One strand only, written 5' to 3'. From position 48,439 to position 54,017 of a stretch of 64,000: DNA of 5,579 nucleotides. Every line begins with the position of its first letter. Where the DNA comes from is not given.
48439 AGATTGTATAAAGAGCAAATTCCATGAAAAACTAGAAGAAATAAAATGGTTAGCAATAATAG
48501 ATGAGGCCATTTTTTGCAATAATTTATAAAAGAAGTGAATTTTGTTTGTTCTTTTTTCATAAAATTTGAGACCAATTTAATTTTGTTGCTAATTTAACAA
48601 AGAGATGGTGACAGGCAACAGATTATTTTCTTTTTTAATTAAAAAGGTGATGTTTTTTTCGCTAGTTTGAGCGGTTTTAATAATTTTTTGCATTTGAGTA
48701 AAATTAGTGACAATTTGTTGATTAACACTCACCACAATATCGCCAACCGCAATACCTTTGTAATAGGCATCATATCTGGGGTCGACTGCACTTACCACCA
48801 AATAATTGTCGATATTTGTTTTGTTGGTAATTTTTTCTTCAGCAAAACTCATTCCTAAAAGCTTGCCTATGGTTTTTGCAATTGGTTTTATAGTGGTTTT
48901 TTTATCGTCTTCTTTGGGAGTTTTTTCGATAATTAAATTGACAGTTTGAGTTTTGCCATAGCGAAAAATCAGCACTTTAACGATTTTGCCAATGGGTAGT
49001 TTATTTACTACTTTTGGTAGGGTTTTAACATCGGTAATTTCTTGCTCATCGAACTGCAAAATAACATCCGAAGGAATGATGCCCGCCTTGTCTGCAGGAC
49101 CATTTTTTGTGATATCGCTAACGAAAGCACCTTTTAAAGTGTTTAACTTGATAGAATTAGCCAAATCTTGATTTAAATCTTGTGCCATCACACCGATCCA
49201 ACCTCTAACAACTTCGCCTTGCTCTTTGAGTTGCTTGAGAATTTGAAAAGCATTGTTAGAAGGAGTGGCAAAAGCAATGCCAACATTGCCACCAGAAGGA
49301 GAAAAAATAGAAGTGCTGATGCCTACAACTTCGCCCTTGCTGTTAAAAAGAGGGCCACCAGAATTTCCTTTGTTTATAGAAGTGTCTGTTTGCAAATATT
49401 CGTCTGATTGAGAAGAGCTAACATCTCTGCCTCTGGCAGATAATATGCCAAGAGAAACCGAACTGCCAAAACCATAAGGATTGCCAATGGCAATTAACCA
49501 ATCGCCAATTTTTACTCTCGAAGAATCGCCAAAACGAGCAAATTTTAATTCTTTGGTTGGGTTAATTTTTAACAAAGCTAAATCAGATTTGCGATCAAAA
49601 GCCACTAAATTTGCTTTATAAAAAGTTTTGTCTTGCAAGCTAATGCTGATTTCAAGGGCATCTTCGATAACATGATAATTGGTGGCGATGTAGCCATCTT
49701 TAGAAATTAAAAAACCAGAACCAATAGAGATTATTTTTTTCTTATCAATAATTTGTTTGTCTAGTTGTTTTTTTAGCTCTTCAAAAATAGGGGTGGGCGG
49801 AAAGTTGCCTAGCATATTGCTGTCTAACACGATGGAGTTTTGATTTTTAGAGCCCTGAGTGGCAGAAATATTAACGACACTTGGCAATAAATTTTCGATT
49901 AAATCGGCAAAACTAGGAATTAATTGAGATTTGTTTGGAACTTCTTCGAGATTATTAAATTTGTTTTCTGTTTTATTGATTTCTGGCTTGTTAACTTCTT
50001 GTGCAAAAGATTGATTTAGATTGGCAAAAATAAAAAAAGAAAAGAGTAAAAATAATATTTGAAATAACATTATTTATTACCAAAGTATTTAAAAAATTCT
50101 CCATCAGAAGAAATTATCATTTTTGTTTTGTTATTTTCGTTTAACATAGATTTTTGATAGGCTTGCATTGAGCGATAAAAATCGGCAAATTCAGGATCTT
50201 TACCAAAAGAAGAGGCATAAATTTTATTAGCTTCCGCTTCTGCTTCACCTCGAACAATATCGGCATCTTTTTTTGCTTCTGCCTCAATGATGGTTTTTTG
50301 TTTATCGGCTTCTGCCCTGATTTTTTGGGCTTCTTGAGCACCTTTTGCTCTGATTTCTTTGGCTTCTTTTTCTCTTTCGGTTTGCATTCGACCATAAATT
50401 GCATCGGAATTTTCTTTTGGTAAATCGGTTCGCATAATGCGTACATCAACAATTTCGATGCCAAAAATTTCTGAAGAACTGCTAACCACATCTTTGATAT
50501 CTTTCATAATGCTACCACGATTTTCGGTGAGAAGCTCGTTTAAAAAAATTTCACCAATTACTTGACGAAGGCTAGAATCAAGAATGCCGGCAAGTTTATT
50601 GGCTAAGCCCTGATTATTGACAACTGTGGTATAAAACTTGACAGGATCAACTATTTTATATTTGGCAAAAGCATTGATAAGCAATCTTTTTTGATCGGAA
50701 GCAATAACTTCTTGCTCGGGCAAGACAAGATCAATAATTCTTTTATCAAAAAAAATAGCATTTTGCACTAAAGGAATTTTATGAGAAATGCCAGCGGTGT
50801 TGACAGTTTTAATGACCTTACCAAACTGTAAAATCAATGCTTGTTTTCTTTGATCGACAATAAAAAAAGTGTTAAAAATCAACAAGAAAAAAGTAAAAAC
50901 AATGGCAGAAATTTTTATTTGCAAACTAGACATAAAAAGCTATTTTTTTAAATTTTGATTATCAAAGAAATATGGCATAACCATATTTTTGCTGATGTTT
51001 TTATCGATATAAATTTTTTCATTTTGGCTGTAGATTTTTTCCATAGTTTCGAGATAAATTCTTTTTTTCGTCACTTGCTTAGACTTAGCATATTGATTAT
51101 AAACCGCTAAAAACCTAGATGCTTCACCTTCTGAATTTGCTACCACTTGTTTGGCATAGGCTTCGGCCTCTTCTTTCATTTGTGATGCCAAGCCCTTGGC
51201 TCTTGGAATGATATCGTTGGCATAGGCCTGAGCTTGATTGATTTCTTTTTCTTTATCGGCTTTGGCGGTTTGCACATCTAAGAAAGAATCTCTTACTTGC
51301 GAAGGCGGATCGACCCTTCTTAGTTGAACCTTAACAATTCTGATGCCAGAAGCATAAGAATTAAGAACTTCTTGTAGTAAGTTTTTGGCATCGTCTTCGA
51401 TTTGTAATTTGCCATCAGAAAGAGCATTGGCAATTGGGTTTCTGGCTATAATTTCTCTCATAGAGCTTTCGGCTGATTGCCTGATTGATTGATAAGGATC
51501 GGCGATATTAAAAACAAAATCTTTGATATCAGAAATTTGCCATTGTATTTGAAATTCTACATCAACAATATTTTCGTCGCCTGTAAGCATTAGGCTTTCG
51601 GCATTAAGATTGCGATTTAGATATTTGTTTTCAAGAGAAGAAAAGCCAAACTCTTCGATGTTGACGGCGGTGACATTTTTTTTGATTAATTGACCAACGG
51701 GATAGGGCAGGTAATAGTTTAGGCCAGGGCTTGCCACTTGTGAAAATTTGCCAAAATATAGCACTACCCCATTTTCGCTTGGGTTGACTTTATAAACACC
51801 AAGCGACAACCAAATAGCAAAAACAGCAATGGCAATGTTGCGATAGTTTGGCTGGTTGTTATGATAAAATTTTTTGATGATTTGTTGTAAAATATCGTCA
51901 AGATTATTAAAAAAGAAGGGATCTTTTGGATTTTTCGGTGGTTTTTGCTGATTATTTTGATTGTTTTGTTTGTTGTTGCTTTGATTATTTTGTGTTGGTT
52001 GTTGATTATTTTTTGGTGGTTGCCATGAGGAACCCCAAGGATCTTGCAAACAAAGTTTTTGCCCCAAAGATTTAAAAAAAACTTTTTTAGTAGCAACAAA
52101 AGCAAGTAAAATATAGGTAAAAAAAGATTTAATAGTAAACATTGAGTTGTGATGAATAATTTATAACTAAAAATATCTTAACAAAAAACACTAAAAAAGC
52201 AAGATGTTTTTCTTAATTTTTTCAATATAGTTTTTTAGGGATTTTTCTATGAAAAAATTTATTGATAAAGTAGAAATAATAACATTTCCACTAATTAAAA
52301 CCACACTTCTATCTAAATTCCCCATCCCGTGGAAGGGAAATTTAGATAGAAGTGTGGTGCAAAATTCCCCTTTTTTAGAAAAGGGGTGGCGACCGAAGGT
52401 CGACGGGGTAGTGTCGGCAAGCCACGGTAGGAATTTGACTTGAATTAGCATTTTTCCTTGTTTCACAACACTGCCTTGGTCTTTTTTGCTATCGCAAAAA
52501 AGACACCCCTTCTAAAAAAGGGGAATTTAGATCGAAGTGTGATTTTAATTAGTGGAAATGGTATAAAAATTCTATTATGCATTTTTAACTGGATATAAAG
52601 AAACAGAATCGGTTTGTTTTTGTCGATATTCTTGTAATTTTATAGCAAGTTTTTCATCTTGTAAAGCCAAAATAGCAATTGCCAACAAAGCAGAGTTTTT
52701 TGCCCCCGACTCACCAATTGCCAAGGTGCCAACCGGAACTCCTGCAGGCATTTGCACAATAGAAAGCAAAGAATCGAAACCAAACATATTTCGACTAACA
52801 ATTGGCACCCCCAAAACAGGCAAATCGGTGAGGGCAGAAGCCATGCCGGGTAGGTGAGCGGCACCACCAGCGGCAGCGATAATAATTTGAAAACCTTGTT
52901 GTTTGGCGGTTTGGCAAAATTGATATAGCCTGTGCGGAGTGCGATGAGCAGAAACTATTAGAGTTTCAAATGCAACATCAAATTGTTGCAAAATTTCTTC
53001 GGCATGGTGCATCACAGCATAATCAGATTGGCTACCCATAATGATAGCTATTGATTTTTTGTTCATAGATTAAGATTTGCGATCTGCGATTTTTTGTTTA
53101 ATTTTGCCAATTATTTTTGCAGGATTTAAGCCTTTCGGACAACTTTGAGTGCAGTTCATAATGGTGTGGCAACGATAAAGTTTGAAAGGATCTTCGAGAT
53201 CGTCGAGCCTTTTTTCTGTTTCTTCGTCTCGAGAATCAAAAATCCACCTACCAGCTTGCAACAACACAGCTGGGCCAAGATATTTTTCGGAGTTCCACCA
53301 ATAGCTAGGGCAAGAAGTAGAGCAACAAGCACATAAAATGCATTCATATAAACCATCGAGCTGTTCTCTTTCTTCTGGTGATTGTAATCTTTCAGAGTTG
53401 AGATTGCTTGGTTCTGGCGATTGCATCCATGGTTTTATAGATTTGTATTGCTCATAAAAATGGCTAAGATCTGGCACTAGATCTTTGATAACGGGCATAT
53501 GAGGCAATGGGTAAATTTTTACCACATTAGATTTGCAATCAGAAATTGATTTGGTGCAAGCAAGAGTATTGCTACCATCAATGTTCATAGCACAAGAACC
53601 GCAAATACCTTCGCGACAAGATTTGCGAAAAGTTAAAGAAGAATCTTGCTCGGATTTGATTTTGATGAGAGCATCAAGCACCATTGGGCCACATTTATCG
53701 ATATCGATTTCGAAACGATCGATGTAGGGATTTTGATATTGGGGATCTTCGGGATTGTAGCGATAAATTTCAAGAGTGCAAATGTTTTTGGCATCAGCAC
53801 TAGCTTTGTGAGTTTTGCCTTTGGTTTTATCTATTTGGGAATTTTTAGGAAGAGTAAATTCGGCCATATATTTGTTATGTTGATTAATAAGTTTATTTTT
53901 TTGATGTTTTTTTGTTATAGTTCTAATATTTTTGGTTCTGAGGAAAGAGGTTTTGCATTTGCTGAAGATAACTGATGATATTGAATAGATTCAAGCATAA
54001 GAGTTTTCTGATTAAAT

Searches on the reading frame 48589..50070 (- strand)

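Call 71: search_protein_families(library=pfam, proteins=[window:48589-50070:-], max_evalue=0.00001)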
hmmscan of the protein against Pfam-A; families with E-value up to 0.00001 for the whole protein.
window:48589-50070:- (493 aa): 5 families
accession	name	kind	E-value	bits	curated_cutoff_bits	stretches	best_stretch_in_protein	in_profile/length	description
PF13365.12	Trypsin_2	-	1.8e-35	123.3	27.6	1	117-251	1-144/144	Trypsin-like peptidase domain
PF00089.32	Trypsin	-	1.2e-19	71.5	20.6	1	118-274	28-216/220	Trypsin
PF13180.12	PDZ_2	-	8.4e-18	64.9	27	1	292-379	3-78/80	PDZ domain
PF00595.29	PDZ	-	2e-15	57.4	23.2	1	401-478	8-80/81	PDZ domain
PF17820.7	PDZ_6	-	1.9e-14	53.6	27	1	425-476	1-52/54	PDZ domain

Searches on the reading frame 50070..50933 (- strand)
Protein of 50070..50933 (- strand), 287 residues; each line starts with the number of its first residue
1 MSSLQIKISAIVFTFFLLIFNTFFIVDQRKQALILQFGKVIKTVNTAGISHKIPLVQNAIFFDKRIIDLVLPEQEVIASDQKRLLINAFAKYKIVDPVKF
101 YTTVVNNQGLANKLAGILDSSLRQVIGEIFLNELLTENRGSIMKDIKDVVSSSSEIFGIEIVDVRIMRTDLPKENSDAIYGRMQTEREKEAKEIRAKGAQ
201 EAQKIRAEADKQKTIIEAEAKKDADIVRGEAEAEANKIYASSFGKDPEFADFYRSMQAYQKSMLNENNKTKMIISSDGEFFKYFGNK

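Call 71: search_protein_families(library=pfam, proteins=[window:50070-50933:-], max_evalue=0.00001)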
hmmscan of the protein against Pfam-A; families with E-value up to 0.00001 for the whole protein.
window:50070-50933:- (287 aa): 1 family
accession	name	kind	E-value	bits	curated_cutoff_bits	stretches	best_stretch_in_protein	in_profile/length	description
PF01145.31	Band_7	-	9.3e-27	94.6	23.6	1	25-198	2-174/176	SPFH domain / Band 7 family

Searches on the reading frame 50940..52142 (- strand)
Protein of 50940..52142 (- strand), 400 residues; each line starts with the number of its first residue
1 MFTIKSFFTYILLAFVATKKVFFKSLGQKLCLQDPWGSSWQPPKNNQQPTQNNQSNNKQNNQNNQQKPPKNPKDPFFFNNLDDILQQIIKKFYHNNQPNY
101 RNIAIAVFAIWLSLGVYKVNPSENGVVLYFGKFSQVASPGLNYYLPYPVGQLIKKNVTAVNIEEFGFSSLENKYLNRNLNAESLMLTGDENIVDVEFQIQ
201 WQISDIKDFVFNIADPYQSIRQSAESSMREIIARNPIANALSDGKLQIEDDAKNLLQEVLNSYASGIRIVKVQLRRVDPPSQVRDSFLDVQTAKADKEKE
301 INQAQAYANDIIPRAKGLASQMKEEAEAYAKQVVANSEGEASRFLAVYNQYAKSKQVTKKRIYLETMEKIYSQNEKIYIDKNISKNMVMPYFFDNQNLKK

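Call 71: search_protein_families(library=pfam, proteins=[window:50940-52142:-], max_evalue=0.00001)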
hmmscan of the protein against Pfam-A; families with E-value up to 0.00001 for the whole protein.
window:50940-52142:- (400 aa): 1 family
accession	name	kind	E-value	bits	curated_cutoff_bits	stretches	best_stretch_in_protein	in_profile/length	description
PF01145.31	Band_7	-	1.3e-27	97.4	23.6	1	118-308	2-176/176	SPFH domain / Band 7 family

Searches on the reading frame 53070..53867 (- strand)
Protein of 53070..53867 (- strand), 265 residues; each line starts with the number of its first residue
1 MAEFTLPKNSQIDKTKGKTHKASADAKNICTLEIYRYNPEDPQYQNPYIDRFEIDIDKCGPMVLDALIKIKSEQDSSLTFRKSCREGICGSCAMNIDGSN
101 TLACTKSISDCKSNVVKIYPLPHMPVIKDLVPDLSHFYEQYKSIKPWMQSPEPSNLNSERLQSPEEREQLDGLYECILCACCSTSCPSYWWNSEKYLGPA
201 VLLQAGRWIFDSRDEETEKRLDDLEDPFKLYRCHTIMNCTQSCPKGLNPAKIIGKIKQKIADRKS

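Call 31: search_protein_families(library=pfam, proteins=[window:53070-53867:-], max_evalue=0.00001)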
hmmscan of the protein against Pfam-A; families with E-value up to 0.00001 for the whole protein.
window:53070-53867:- (265 aa): 4 families
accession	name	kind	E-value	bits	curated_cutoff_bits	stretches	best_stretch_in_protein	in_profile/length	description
PF13085.11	Fer2_3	-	1.6e-35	121.8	27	1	31-138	1-106/107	2Fe-2S iron-sulfur cluster binding domain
PF13183.11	Fer4_8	-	5.6e-10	40.1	27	1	173-247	2-68/68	4Fe-4S dicluster domain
PF13534.11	Fer4_17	-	9.7e-10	39.3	22.2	1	175-248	1-61/61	4Fe-4S dicluster domain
PF13237.11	Fer4_10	-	1e-07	32.2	25.5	1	175-244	8-53/53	4Fe-4S dicluster domain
